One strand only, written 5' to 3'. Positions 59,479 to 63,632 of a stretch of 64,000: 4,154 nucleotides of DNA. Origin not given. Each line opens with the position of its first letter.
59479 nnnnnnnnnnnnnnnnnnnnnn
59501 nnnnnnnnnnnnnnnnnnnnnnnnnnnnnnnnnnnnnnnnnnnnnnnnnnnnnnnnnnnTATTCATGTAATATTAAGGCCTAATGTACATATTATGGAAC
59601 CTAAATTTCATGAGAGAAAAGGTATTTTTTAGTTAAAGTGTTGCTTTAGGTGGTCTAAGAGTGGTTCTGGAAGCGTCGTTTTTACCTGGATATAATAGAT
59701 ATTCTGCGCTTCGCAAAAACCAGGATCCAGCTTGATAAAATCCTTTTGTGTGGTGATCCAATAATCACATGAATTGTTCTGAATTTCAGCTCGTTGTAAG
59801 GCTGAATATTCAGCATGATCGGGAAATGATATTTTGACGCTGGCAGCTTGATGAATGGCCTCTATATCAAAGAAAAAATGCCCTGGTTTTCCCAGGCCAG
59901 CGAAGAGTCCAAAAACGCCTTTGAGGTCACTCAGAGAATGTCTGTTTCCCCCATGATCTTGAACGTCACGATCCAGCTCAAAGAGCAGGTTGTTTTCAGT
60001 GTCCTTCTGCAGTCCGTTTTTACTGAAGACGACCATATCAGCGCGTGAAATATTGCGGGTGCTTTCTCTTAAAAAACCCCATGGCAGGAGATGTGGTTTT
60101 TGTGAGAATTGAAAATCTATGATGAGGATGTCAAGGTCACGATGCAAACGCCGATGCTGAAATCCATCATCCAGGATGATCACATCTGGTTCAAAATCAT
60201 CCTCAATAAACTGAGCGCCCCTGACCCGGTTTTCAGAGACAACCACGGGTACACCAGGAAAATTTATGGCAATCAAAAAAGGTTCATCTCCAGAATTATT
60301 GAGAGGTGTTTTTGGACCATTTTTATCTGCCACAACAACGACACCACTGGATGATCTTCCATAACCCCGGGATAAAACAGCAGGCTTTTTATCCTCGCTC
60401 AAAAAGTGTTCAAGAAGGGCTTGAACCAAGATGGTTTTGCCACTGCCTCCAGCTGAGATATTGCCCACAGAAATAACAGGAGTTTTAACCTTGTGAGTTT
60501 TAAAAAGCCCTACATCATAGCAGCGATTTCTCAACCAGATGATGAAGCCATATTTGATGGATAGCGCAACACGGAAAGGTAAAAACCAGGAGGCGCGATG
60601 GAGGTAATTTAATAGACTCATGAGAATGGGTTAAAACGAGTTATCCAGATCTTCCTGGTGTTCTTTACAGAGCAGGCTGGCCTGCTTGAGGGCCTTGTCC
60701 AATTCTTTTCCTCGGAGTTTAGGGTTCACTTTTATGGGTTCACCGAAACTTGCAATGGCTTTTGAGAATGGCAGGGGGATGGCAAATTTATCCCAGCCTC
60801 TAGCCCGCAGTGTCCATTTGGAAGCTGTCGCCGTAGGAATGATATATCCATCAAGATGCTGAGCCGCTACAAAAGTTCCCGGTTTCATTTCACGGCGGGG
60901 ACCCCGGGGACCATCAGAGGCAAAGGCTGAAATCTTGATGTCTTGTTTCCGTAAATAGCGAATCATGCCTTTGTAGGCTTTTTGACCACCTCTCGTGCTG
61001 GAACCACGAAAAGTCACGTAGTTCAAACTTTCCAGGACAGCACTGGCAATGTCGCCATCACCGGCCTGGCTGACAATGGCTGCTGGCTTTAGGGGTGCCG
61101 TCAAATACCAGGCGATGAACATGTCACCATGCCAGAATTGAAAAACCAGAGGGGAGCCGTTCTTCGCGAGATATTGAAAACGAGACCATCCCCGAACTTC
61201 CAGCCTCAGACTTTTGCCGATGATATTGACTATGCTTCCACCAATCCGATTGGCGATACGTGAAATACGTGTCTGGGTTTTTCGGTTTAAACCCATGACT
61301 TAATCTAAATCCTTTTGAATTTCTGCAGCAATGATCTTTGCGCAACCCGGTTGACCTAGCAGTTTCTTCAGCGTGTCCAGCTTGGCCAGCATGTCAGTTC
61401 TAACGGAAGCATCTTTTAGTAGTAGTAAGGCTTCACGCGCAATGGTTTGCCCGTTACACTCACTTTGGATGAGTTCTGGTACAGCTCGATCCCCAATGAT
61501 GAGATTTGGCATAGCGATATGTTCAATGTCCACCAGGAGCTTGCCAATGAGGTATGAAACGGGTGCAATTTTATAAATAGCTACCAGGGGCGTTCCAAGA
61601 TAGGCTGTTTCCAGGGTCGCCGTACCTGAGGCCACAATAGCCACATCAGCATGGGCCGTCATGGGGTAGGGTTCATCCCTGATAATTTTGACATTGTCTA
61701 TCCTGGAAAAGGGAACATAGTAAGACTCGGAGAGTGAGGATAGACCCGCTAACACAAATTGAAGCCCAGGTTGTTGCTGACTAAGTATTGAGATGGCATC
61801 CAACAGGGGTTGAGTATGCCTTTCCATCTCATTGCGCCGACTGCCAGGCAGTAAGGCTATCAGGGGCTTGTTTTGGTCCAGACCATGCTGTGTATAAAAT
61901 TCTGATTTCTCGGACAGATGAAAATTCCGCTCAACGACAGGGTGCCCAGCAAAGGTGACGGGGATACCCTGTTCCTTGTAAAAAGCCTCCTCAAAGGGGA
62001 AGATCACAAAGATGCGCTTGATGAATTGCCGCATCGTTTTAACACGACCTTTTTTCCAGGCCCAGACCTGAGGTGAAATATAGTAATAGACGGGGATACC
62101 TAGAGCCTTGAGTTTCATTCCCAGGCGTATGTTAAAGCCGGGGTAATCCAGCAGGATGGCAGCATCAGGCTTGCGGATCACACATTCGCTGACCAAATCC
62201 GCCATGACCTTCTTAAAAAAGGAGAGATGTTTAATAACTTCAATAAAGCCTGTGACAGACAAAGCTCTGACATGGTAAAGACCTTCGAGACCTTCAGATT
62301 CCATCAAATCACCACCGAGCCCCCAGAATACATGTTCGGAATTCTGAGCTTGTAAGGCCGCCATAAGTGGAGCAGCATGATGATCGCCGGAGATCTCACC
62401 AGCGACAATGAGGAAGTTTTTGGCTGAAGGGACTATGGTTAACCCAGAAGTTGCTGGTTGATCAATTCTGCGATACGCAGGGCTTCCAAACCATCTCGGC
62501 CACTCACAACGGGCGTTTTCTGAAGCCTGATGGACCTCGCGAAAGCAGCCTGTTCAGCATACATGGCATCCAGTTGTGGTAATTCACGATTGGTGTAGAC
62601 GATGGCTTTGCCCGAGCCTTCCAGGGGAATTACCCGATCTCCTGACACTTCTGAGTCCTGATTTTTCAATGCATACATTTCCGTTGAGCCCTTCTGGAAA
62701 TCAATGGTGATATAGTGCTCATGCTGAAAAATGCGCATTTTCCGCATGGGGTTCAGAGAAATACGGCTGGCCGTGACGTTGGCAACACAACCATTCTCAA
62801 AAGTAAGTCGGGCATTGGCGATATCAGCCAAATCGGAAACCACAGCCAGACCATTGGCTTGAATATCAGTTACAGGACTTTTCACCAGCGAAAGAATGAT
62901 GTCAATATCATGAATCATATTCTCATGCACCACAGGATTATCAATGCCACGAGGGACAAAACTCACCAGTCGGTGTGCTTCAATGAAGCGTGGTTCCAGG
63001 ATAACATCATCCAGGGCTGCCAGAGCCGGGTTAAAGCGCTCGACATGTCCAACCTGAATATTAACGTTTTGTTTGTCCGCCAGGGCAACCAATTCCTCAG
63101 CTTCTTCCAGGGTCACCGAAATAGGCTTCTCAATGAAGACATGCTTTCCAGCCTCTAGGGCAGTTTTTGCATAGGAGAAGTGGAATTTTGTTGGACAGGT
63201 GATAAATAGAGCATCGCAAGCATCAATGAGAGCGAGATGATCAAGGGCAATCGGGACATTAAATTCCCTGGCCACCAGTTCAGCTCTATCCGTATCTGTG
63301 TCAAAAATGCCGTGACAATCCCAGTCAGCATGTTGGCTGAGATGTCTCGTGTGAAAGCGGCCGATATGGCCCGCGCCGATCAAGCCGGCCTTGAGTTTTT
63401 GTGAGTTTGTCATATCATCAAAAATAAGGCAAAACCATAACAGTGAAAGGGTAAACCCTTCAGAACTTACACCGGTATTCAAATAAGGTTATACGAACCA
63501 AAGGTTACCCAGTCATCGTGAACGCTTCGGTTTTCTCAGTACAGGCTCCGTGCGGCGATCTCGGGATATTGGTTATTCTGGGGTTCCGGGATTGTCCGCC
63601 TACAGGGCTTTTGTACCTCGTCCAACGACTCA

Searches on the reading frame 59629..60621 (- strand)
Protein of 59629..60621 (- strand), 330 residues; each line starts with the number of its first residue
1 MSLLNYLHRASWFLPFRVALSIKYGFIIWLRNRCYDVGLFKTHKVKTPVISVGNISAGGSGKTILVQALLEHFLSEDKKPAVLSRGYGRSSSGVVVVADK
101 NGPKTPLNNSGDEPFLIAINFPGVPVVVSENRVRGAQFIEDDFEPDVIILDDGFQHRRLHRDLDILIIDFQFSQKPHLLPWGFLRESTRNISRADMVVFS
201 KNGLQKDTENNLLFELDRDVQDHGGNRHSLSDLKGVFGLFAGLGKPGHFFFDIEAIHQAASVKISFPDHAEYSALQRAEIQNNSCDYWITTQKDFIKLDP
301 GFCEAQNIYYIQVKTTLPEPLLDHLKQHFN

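Call 10: search_protein_families(library=pfam, proteins=[window:59629-60621:-], max_evalue=0.001)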
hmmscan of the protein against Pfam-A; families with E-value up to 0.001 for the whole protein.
window:59629-60621:- (330 aa): 1 family
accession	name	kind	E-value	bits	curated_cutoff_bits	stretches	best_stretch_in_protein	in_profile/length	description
PF02606.20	LpxK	-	2.6e-77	260.5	27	1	19-328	7-326/328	Tetraacyldisaccharide-1-P 4'-kinase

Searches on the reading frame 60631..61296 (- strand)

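Call 10: search_protein_families(library=pfam, proteins=[window:60631-61296:-], max_evalue=0.001)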
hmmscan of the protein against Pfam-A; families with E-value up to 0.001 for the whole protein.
window:60631-61296:- (221 aa): 1 family
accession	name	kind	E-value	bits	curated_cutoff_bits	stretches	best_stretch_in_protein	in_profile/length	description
PF04028.18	DUF374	-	8.5e-19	67.4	26.8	1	70-134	7-69/69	Domain of unknown function (DUF374)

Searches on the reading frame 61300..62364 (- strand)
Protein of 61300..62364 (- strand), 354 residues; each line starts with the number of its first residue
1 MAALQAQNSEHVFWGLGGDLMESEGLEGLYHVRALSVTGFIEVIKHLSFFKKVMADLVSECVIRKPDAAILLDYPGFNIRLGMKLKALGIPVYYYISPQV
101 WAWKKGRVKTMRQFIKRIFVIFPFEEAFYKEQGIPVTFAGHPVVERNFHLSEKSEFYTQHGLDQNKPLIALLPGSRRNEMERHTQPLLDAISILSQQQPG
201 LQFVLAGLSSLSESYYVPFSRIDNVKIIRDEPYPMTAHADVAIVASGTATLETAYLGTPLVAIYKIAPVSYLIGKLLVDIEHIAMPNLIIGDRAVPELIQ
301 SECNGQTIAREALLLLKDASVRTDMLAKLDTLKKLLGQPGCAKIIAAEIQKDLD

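Call 10: search_protein_families(library=pfam, proteins=[window:61300-62364:-], max_evalue=0.001)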
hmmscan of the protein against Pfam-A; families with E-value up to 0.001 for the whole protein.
window:61300-62364:- (354 aa): 1 family
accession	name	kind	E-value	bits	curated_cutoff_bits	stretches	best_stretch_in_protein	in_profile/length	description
PF02684.21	LpxB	-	6.7e-87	292.2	22.6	1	3-335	20-358/374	Lipid-A-disaccharide synthetase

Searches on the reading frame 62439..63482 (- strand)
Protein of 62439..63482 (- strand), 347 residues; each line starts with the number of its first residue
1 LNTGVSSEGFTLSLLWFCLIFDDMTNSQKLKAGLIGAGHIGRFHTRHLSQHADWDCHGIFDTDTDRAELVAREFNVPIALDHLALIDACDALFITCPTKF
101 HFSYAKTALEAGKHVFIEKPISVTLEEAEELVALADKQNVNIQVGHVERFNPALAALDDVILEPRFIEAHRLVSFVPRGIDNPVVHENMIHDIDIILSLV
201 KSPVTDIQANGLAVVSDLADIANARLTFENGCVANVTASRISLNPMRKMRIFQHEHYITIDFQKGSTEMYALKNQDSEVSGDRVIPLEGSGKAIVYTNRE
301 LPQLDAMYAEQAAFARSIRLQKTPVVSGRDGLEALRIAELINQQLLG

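Call 10: search_protein_families(library=pfam, proteins=[window:62439-63482:-], max_evalue=0.001)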
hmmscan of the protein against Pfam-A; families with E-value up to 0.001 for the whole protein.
window:62439-63482:- (347 aa): 3 families
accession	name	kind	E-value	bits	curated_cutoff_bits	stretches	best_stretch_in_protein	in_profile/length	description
PF01408.29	GFO_IDH_MocA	-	5.7e-31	108.1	24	1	31-146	2-120/120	Oxidoreductase family, NAD-binding Rossmann fold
PF22725.1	GFO_IDH_MocA_C3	-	2e-07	31.5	27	1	185-255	46-111/124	GFO/IDH/MocA C-terminal domain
PF02894.22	GFO_IDH_MocA_C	-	5e-06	26.9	22.9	1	184-343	42-208/218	Oxidoreductase family, C-terminal alpha/beta domain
